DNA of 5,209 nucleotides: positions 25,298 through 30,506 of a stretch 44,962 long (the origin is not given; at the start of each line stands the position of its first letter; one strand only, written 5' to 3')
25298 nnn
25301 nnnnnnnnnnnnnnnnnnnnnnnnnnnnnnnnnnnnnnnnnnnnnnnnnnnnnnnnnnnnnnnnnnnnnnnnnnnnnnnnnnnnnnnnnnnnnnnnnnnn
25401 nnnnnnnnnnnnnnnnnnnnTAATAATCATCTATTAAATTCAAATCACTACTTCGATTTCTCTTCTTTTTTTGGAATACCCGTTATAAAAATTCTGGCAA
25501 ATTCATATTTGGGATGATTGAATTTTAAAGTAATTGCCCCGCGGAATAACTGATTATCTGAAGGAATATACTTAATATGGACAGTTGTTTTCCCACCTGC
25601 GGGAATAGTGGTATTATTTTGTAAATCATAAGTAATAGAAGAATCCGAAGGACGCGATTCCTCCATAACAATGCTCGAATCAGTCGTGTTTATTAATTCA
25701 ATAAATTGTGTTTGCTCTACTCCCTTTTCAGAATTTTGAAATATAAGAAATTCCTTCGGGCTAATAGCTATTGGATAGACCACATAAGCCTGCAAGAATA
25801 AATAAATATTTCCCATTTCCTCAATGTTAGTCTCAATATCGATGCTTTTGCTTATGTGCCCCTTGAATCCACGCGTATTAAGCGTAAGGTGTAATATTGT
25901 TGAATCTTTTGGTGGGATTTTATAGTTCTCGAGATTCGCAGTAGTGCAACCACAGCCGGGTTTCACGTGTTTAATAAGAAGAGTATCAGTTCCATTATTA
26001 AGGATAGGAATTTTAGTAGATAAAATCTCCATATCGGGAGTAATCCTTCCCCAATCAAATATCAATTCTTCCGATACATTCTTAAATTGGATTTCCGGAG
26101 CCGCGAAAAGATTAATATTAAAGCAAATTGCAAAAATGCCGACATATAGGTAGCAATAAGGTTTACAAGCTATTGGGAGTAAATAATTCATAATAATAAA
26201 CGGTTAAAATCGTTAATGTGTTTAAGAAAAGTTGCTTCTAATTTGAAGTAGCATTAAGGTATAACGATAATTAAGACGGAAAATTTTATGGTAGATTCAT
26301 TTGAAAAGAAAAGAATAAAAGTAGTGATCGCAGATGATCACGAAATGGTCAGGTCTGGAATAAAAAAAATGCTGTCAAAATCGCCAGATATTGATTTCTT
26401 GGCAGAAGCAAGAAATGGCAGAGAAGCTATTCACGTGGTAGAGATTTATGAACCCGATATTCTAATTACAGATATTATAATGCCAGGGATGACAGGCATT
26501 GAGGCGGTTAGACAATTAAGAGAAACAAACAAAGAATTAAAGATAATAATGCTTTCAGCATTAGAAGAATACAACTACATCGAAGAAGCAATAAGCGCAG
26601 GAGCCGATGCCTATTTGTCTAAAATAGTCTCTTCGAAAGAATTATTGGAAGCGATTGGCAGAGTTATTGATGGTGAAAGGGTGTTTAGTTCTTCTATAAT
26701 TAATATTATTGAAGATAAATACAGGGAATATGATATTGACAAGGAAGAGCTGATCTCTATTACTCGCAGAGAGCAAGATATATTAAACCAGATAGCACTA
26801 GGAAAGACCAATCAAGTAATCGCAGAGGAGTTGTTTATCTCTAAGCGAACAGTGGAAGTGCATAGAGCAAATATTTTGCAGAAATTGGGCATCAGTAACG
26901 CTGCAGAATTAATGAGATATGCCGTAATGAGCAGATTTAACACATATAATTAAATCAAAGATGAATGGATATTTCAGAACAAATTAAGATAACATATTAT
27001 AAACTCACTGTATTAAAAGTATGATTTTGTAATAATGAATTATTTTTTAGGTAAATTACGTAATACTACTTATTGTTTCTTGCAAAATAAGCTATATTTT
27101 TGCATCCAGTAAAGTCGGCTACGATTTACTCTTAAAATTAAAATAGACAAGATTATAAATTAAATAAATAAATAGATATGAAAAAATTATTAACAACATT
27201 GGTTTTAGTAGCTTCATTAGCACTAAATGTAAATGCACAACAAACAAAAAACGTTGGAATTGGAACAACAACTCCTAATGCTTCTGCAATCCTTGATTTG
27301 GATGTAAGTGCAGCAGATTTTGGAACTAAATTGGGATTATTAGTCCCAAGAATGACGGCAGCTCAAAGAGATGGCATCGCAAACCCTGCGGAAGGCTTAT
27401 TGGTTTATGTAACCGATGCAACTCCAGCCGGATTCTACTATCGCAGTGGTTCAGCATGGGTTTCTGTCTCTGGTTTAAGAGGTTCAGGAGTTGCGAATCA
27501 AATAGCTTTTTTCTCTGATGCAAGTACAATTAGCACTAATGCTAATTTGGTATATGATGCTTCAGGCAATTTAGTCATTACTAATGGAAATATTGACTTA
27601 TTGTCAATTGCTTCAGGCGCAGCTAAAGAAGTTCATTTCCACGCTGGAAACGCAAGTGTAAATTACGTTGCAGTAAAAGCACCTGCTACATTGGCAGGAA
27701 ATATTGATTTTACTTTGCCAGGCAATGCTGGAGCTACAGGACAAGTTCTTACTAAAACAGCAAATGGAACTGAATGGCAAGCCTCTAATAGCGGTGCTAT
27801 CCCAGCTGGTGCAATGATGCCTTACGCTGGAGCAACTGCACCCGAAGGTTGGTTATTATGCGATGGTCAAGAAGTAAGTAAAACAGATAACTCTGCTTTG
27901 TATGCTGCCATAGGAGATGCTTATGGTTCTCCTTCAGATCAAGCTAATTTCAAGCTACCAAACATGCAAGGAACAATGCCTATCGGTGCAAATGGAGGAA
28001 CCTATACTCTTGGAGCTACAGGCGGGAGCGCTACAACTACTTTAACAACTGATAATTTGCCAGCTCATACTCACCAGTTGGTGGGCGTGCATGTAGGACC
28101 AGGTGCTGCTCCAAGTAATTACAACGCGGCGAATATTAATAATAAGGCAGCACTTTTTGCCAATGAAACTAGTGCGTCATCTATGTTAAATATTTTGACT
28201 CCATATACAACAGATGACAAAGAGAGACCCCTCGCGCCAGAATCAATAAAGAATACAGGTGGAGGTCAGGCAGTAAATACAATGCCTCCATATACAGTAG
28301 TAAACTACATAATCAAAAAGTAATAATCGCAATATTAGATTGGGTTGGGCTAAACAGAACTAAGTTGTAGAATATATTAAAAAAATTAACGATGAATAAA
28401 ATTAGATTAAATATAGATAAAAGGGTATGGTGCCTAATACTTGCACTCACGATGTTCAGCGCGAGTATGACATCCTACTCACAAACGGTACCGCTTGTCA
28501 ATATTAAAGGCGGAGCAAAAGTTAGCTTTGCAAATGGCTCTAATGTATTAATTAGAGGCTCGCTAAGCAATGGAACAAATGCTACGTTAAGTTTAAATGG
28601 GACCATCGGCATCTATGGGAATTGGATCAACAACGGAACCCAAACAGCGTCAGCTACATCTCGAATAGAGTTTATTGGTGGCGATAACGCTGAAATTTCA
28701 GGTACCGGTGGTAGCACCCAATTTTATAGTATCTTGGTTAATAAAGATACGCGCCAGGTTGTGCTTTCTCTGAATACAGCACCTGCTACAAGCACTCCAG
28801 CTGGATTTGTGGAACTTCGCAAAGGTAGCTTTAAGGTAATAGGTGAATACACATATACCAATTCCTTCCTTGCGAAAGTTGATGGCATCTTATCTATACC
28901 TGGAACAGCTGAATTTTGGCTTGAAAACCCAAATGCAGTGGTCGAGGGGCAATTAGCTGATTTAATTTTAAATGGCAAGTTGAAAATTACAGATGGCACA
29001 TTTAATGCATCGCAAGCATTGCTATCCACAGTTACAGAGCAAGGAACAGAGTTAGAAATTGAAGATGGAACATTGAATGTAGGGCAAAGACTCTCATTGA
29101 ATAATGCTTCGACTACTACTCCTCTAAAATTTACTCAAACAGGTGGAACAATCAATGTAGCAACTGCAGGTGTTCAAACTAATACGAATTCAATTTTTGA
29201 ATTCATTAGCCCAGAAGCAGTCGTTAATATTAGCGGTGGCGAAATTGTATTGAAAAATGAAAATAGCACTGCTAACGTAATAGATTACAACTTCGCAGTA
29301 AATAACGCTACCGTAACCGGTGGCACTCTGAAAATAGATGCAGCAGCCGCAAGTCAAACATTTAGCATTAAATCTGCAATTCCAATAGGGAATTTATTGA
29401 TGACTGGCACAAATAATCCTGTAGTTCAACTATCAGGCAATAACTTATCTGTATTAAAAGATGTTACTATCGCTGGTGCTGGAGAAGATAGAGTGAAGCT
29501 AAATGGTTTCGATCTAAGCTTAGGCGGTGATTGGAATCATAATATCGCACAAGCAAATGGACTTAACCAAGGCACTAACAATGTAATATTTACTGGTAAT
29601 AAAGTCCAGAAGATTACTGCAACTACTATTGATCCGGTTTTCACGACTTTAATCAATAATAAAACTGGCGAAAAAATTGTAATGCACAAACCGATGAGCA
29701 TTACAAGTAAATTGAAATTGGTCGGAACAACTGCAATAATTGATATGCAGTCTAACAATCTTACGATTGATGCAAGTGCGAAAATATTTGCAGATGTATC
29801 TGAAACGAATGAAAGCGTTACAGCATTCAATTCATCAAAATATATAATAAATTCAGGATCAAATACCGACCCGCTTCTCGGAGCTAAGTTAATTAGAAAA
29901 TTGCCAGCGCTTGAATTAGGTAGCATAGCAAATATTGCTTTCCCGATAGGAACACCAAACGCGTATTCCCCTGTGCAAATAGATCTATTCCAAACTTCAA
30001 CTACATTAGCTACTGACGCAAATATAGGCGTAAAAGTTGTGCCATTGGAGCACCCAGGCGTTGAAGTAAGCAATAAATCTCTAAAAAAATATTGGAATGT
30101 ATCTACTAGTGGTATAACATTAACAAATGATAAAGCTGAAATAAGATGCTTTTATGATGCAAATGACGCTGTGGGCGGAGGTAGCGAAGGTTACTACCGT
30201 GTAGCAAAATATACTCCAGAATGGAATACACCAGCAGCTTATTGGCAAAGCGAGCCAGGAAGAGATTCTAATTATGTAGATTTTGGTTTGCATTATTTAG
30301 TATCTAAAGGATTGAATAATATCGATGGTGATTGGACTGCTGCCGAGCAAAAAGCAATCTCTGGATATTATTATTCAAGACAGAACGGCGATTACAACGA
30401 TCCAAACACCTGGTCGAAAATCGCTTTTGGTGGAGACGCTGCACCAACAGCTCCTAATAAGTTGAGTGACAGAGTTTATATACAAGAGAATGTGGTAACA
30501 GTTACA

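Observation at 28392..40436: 4014-aa protein assembled from six divergent ~470-710-aa super-repeats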

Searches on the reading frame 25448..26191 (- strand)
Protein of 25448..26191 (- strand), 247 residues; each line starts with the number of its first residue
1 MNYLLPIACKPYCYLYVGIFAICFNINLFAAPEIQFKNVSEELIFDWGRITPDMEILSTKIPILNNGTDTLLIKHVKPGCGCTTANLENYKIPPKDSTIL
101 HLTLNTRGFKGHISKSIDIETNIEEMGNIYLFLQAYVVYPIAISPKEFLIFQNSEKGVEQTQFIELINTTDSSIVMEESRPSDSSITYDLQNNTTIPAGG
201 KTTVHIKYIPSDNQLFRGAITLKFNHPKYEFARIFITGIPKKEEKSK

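Call 10: search_protein_families(library=pfam, proteins=[window:25448-26191:-], max_evalue=0.001)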
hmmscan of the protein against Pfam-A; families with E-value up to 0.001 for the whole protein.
window:25448-26191:- (247 aa): 4 families
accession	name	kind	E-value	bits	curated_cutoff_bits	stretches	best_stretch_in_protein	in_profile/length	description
PF07610.17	DUF1573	-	3.2e-20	72.4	26.1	1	43-135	6-96/98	Protein of unknown function (DUF1573)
PF22544.2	HYDIN_VesB_CFA65-like_Ig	-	1.5e-11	44.8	25.5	1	58-133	22-97/100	HYDIN/CFA65/VesB-like, Ig-like domain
PF15780.11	ASH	-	5.2e-07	30.2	27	1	144-222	9-88/98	Abnormal spindle-like microcephaly-assoc'd, ASPM-SPD-2-Hydin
PF00932.25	LTD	-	0.00031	21.5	34.3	1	158-207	20-70/109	Lamin Tail Domain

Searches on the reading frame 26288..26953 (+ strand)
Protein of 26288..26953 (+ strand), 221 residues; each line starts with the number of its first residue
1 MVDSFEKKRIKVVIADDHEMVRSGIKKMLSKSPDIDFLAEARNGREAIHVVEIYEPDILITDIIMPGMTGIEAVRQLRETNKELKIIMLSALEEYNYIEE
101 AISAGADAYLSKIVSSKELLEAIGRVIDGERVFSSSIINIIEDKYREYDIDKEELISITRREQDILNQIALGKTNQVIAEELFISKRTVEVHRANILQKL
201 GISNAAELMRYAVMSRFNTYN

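Call 10: search_protein_families(library=pfam, proteins=[window:26288-26953:+], max_evalue=0.001)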
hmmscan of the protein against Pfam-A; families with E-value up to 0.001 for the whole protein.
window:26288-26953:+ (221 aa): 2 families
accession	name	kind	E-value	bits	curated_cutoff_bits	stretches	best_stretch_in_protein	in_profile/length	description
PF00072.30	Response_reg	-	2.2e-28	99.1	30.2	1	12-123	1-110/111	Response regulator receiver domain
PF00196.25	GerE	-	7e-20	70.9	23.5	1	157-212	2-57/57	Bacterial regulatory proteins, luxR family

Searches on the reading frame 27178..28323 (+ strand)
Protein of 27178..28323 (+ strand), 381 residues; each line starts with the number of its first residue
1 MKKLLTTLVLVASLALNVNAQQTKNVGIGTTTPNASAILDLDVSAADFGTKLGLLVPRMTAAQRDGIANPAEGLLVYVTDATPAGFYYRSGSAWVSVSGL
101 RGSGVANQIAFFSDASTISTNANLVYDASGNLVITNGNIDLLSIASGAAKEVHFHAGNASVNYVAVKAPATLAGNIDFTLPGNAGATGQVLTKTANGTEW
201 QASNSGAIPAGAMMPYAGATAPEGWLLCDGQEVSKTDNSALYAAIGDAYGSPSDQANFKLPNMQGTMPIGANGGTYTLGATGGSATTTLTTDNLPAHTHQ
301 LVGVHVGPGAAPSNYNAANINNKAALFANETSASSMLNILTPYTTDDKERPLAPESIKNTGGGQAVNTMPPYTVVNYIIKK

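Call 10: search_protein_families(library=pfam, proteins=[window:27178-28323:+], max_evalue=0.001)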
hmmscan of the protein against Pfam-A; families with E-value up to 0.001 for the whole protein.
window:27178-28323:+ (381 aa): 1 family
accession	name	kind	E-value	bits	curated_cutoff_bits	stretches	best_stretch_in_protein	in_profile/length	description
PF07484.17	Collar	-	1.4e-20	73.4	24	1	211-268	1-57/57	Phage Tail Collar Domain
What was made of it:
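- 27178..28323 (+): 381-aa protein with a phage tail collar domain, 68 nt upstream. Its membership of the unit is uncertain. Pfam Collar, E 1.4e-20 (call 10).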

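Call 44: search_protein_families(library=ncbifam, proteins=[window:27178-28323:+], max_evalue=1)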
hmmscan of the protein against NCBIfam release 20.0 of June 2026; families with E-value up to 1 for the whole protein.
window:27178-28323:+ (381 aa): 0 families

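Call 57: search_protein_families(library=pfam, proteins=[window:27178-28323:+], max_evalue=10)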
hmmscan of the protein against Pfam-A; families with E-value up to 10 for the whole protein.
window:27178-28323:+ (381 aa): 2 families
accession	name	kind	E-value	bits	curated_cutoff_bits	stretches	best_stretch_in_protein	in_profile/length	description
PF07484.17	Collar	-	1.4e-20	73.4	24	1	211-268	1-57/57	Phage Tail Collar Domain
PF21939.1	Gp10_C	-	0.0028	19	27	1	276-376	54-134/139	Baseplate structural protein Gp10, C-terminal domain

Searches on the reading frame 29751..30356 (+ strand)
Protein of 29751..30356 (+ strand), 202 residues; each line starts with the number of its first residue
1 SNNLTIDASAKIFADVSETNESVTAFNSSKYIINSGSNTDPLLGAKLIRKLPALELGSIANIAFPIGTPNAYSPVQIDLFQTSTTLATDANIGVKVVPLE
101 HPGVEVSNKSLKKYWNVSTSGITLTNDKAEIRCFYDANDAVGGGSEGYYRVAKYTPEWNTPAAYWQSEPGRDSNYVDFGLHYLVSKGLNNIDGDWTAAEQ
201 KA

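Call 93: search_solved_structures(query=A5, max_evalue=10)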
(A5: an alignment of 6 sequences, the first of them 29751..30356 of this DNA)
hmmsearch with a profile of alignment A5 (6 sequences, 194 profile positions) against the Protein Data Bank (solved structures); distinct sequences matched with E-value up to 10: 0.

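Call 94: search_protein_families(library=pfam, alignment_id=A5, max_evalue=10)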
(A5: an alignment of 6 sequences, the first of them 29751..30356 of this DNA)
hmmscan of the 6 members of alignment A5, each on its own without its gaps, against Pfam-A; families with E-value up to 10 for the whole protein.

A. member 1, window:29751-30356:+ (202 aa): 0 families

B. families by the number of members that match (of 6 scanned): 4 families
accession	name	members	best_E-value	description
PF14743.12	DNA_ligase_OB_2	1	0.011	DNA ligase OB-like domain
PF14741.12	GH114_assoc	1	0.016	N-terminal glycosyl-hydrolase-114-associated domain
PF14683.12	CBM-like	1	0.096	Polysaccharide lyase family 4, domain III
PF02129.25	Peptidase_S15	1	0.13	X-Pro dipeptidyl-peptidase (S15 family)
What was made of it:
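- The sandwiches match no CBM family (call 94).
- Tried and rejected: A Pfam scan of the six sandwiches found nothing below E 0.01 (call 94).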
